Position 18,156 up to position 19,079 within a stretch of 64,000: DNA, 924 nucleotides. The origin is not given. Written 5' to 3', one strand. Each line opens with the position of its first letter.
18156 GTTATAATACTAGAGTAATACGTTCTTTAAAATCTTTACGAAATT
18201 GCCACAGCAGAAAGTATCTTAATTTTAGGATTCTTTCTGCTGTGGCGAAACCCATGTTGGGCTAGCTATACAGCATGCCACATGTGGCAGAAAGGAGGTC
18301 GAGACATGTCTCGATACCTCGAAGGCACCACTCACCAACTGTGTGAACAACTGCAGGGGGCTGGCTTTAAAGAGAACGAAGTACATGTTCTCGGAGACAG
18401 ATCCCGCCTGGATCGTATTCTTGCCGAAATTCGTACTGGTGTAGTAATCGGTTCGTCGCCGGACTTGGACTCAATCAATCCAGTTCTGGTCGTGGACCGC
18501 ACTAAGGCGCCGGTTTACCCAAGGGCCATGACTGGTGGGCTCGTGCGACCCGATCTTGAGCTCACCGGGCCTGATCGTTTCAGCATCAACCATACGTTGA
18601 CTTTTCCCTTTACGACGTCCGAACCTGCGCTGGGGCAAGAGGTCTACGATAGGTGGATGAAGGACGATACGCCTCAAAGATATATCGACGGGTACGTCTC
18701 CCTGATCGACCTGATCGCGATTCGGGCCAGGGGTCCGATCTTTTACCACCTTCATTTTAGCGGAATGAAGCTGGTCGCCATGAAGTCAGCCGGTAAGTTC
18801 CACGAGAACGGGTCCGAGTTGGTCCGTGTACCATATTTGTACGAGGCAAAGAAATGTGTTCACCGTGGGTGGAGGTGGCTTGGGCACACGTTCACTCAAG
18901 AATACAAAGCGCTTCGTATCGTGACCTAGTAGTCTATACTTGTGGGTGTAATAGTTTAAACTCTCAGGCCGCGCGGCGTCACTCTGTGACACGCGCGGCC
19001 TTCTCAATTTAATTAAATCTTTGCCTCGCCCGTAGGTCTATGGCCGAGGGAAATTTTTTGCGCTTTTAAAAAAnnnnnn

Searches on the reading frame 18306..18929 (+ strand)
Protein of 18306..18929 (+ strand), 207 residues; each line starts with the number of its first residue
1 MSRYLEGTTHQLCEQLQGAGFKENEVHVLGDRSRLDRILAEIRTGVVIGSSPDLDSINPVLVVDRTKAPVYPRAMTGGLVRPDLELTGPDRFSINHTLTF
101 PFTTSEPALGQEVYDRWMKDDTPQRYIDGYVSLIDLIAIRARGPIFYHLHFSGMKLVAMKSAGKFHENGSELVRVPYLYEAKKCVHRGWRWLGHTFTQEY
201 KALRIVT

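Call 75: search_protein_families(library=pfam, proteins=[window:18306-18929:+], max_evalue=0.01)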
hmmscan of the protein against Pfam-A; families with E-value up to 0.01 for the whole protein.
window:18306-18929:+ (207 aa): 0 families

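Call 76: search_protein_families(library=padloc, proteins=[window:18306-18929:+], max_evalue=0.01)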
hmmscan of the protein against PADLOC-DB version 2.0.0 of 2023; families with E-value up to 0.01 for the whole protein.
window:18306-18929:+ (207 aa): 0 families
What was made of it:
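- Tried and rejected: No defence-system match for GNAT, PALP or the island-1 protein (call 76).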
